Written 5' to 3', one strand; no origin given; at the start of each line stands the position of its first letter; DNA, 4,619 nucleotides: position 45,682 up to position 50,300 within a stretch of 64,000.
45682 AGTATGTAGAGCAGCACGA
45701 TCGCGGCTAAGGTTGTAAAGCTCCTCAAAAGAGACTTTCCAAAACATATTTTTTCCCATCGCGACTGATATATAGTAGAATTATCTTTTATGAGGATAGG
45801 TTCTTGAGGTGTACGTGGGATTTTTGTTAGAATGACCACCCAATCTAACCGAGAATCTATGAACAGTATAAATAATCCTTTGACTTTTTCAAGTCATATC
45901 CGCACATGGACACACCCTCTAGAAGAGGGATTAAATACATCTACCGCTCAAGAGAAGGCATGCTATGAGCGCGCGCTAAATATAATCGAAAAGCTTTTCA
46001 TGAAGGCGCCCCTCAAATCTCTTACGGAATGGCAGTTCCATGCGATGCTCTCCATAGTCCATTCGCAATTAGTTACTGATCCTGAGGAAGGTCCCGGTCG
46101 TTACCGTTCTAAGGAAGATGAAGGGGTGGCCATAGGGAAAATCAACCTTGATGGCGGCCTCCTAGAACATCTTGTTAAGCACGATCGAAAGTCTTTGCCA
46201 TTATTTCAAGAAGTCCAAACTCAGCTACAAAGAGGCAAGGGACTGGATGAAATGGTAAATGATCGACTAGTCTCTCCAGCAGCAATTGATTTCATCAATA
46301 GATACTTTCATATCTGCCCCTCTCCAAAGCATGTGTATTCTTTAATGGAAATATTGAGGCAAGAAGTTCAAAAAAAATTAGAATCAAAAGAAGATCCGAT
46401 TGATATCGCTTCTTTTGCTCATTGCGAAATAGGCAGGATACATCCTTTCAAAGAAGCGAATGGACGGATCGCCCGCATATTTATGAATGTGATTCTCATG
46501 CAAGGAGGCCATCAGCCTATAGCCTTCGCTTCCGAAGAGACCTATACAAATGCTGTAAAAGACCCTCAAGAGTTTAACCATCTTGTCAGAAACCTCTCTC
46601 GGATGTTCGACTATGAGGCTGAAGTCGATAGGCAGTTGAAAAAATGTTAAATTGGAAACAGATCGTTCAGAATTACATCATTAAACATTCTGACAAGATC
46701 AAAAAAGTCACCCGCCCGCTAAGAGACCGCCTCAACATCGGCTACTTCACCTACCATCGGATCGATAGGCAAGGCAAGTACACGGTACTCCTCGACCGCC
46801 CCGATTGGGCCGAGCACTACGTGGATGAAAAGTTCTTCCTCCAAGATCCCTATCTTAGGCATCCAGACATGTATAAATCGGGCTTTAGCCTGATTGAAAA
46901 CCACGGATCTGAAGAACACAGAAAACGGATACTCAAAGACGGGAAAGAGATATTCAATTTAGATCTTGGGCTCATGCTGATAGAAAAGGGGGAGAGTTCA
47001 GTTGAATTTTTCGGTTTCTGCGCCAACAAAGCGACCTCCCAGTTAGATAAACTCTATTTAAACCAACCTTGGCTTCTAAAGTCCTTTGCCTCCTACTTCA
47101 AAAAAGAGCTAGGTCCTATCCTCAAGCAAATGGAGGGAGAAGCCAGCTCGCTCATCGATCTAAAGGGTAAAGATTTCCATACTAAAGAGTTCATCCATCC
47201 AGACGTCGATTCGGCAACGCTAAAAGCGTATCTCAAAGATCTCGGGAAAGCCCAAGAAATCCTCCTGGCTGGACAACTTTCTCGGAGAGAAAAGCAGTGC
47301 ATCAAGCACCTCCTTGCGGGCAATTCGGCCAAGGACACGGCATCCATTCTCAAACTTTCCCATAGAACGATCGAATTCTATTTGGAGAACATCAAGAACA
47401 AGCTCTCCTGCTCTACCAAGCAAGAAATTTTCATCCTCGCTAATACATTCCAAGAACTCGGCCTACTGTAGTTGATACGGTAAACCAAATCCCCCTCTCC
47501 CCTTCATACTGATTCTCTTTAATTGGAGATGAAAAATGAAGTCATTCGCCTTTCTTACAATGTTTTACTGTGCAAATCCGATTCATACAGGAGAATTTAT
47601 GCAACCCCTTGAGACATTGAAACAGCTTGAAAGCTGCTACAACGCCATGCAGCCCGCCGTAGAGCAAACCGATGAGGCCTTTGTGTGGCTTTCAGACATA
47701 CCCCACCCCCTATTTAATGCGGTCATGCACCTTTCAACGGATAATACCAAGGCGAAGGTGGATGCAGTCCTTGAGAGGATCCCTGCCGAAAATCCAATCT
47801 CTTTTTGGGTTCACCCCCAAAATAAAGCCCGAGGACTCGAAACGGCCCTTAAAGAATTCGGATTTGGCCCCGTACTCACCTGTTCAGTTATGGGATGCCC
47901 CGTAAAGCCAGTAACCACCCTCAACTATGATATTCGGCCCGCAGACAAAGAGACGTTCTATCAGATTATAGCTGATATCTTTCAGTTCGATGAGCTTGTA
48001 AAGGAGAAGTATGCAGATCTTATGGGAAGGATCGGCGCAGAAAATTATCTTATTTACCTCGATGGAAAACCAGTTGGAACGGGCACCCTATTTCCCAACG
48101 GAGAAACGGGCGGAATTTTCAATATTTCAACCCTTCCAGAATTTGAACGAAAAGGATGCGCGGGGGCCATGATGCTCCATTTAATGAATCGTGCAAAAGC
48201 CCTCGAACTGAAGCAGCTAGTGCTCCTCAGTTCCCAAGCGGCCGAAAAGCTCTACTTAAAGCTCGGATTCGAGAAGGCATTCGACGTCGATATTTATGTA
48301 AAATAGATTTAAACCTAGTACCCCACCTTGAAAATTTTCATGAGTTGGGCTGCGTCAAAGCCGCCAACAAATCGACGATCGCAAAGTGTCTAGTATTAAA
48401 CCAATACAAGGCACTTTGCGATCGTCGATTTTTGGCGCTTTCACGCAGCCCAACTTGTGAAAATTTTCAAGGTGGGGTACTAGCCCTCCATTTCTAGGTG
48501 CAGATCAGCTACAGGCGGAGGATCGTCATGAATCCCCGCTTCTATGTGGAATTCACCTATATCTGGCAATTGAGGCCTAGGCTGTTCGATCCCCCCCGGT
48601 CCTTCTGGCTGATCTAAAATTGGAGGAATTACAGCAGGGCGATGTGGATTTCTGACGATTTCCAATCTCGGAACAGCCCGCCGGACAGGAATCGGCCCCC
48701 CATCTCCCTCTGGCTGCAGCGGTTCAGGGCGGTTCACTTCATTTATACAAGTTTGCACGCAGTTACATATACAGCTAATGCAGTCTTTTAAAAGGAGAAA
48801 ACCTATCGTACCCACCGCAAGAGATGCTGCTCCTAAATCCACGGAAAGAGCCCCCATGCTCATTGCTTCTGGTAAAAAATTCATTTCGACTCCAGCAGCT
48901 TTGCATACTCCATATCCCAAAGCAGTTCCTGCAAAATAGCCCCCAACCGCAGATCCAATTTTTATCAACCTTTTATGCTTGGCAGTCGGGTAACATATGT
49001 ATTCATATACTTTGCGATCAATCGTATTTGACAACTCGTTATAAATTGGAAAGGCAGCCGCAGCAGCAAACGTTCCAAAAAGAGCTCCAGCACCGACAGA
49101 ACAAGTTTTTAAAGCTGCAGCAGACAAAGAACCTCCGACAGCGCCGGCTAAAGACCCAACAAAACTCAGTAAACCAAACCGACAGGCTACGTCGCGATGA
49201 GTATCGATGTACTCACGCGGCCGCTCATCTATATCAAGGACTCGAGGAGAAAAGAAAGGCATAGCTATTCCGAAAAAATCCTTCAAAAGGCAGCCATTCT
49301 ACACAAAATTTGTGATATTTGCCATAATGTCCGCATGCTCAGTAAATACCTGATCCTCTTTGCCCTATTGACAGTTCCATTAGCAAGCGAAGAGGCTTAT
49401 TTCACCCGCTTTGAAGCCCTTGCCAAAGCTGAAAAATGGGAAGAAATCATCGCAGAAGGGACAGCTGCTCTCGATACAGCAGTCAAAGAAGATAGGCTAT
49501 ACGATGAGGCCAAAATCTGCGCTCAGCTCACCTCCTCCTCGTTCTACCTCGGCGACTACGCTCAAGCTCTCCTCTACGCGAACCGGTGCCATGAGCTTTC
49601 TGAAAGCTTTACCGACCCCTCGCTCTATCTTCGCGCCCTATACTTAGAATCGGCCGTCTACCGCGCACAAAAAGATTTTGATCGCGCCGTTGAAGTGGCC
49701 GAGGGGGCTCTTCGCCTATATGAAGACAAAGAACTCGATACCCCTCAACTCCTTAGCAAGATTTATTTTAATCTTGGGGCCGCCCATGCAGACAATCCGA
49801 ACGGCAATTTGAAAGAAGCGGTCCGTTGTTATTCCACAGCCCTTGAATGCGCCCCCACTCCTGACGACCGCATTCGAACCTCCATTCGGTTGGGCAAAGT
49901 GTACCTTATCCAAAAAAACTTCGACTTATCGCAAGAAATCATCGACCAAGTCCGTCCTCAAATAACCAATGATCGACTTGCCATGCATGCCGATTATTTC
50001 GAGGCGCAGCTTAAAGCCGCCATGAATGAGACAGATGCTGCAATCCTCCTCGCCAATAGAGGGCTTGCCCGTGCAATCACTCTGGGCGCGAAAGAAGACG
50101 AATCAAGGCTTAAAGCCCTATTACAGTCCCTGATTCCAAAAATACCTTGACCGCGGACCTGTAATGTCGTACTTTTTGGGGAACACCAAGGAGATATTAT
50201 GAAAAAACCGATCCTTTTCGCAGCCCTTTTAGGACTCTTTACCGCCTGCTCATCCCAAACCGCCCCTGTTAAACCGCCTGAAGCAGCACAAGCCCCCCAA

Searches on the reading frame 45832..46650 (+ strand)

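Call 36: search_protein_families(library=pfam, proteins=[window:45832-46650:+], max_evalue=0.001)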
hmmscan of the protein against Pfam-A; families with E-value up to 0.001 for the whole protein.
window:45832-46650:+ (272 aa): 1 family
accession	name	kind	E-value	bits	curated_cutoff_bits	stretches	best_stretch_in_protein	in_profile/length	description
PF02661.23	Fic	-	3.6e-14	53.8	24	1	156-222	30-93/93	Fic/DOC family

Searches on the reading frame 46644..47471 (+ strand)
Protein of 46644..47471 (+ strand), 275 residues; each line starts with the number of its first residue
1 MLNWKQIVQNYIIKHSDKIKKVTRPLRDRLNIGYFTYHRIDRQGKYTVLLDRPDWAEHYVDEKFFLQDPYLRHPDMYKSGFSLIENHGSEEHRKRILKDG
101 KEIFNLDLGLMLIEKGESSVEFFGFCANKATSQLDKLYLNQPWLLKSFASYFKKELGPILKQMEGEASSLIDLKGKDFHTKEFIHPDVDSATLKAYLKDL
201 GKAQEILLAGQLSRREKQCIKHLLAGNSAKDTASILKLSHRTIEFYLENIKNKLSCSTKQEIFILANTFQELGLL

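Call 36: search_protein_families(library=pfam, proteins=[window:46644-47471:+], max_evalue=0.001)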
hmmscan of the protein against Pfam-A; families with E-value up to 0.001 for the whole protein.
window:46644-47471:+ (275 aa): 2 families
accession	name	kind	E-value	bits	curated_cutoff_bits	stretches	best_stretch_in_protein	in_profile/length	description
PF00196.25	GerE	-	3.4e-13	49.4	23.5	1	211-266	2-57/57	Bacterial regulatory proteins, luxR family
PF03472.21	Autoind_bind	-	0.00092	19.2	23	0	19-82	5-73/149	Autoinducer binding domain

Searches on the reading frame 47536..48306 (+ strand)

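Call 36: search_protein_families(library=pfam, proteins=[window:47536-48306:+], max_evalue=0.001)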
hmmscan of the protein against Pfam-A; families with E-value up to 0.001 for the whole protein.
window:47536-48306:+ (256 aa): 6 families
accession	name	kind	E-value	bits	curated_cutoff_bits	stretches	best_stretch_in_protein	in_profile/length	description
PF00583.31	Acetyltransf_1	-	1.1e-11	45.4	20.7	1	142-245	5-116/116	Acetyltransferase (GNAT) family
PF13508.13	Acetyltransf_7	-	2.6e-10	41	27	1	171-247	6-84/84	Acetyltransferase (GNAT) domain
PF13673.13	Acetyltransf_10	-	6.7e-07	29.8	23.6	1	159-248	22-110/128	Acetyltransferase (GNAT) domain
PF13527.13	Acetyltransf_9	-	2.9e-05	24.5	25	1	134-247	6-126/127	Acetyltransferase (GNAT) domain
PF08445.16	FR47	-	3.1e-05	24.3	22.1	1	191-249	21-81/86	FR47-like protein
PF13480.13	Acetyltransf_6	-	0.00026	21.6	22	1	152-234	56-138/143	Acetyltransferase (GNAT) domain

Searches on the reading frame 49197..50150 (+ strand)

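Call 36: search_protein_families(library=pfam, proteins=[window:49197-50150:+], max_evalue=0.001)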
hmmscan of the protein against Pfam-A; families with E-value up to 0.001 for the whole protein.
window:49197-50150:+ (317 aa): 8 families
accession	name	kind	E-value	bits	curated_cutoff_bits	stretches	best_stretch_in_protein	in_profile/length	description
PF13424.12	TPR_12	-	2.9e-12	47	30.1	2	116-176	14-76/77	Tetratricopeptide repeat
PF07719.23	TPR_2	-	9.8e-10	38.2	27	0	146-177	2-33/34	Tetratricopeptide repeat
PF00515.34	TPR_1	-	2.9e-08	33.6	27.8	0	188-221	2-33/34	Tetratricopeptide repeat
PF13181.12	TPR_8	-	1.9e-06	28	25.7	0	146-177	2-33/34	Tetratricopeptide repeat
PF17874.7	TPR_MalT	-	1.1e-05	25.4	45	0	77-191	13-126/336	MalT-like TPR region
PF13176.12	TPR_7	-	5.3e-05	23.4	27.9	0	154-179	8-33/36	Tetratricopeptide repeat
PF13428.12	TPR_14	-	9.6e-05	23.2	23.5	0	146-177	2-33/44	Tetratricopeptide repeat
PF10602.15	RPN7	-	0.00013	22.2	29.6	0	203-258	50-105/174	26S proteasome subunit RPN7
